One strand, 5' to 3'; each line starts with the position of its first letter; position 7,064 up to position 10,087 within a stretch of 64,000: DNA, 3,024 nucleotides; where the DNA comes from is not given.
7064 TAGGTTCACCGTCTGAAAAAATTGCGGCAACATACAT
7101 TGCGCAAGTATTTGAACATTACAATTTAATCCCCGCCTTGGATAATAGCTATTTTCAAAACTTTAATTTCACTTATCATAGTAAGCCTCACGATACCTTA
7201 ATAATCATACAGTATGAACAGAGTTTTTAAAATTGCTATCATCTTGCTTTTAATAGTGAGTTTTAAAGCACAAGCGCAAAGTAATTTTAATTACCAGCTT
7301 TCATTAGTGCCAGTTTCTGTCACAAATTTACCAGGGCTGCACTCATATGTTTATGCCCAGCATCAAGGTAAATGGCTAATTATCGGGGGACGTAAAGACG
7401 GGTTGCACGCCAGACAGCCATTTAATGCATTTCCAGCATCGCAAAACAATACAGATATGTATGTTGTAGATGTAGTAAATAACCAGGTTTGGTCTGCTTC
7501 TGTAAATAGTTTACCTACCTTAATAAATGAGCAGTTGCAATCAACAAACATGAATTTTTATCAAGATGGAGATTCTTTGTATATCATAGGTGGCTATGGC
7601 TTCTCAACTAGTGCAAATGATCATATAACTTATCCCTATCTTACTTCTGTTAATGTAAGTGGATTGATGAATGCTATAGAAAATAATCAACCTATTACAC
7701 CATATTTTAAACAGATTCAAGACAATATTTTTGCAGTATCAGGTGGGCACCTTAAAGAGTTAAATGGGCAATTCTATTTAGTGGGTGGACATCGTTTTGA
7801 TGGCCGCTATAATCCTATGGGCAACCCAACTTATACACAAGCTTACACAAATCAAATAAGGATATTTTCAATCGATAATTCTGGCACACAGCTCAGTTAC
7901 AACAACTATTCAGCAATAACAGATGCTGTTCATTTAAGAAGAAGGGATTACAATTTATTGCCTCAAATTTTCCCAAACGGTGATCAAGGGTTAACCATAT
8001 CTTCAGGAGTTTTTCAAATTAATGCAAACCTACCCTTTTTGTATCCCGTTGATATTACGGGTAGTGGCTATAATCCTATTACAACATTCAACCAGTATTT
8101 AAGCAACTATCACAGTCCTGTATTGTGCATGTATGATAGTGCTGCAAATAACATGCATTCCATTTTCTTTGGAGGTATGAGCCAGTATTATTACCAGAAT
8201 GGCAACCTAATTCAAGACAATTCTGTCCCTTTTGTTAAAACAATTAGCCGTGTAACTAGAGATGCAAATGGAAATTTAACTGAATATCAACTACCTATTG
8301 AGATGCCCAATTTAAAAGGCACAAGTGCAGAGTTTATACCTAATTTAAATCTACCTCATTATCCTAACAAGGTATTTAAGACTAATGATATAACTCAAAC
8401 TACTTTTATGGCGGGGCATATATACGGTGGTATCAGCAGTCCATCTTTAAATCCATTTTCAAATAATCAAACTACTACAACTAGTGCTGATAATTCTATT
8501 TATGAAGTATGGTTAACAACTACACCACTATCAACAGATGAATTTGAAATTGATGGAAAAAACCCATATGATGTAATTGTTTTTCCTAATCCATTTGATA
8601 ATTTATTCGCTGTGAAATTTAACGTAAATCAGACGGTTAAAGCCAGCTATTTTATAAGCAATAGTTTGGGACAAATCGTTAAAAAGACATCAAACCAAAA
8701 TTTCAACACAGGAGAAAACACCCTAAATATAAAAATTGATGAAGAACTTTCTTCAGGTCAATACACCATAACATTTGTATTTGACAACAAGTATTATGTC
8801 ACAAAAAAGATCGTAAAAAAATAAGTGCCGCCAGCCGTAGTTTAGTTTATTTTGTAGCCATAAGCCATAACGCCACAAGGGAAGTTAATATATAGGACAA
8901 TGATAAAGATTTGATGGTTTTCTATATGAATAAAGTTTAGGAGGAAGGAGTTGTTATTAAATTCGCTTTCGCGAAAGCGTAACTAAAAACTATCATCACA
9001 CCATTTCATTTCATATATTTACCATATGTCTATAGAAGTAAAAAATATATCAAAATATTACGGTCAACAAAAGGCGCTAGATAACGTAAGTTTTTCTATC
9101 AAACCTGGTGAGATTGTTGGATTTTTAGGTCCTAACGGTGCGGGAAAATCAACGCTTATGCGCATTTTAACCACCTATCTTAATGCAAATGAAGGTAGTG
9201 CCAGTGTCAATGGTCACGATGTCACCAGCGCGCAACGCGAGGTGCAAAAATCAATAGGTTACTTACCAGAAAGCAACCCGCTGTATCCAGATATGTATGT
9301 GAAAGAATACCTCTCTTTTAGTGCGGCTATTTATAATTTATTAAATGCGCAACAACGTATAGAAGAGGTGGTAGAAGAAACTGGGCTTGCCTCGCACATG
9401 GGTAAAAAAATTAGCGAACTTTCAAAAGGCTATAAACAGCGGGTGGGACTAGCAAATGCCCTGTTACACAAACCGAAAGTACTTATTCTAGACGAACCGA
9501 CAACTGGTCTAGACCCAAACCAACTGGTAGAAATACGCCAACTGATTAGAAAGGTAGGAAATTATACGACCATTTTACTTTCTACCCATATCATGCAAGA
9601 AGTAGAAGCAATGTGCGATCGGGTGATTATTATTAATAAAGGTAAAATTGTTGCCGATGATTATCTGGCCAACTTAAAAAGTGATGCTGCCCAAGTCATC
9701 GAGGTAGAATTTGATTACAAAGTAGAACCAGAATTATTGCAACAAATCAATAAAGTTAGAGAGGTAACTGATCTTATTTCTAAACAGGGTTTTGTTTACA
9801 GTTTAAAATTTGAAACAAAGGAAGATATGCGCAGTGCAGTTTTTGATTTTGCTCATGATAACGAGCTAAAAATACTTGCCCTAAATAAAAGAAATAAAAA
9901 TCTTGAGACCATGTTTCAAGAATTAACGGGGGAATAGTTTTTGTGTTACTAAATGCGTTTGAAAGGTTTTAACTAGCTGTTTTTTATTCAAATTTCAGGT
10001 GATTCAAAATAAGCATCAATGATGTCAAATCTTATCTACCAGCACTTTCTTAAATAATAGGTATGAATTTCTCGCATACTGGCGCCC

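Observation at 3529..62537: Massively over-represented 16-bp palindrome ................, also embedded in conserved CDSs in all three frames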

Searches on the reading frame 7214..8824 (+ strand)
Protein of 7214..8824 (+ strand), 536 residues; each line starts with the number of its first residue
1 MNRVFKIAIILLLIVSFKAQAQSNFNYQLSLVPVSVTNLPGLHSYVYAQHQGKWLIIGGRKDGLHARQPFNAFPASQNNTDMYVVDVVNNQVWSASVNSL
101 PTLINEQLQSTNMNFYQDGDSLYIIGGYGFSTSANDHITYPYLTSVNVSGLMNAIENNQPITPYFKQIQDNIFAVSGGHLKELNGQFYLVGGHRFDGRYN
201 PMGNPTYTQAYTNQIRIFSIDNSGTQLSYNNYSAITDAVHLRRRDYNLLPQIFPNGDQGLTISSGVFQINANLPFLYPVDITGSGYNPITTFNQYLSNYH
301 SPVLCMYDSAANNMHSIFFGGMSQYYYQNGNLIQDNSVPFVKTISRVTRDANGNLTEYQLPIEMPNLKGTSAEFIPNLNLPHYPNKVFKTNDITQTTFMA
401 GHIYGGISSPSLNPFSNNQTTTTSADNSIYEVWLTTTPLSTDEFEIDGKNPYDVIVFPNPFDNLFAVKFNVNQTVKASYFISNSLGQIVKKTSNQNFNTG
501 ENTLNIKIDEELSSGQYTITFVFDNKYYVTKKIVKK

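Call 81: search_protein_families(library=pfam, proteins=[window:7214-8824:+], max_evalue=0.0001)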
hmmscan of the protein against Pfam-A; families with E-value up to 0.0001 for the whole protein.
window:7214-8824:+ (536 aa): 1 family
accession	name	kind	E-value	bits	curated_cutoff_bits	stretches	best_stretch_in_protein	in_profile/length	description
PF18962.6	Por_Secre_tail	-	5.7e-08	33.4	27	1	456-534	1-75/75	Secretion system C-terminal sorting domain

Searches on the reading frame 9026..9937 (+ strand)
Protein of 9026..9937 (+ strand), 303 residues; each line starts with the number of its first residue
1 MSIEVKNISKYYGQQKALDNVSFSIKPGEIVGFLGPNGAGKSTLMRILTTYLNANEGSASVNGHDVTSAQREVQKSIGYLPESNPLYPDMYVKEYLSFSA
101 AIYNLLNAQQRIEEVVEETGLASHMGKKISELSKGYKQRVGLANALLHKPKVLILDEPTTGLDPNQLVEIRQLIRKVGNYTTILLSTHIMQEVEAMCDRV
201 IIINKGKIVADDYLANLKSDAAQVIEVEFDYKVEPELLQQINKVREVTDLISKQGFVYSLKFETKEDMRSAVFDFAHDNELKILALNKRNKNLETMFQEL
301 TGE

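Call 81: search_protein_families(library=pfam, proteins=[window:9026-9937:+], max_evalue=0.0001)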
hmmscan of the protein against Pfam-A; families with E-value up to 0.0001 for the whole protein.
window:9026-9937:+ (303 aa): 2 families
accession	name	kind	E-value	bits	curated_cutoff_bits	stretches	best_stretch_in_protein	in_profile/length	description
PF00005.33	ABC_tran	-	3e-35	122.2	25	1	18-160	1-137/137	ABC transporter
PF13304.12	AAA_21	-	1.4e-14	55.3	27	1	80-190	159-300/304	AAA domain, putative AbiEii toxin, Type IV TA system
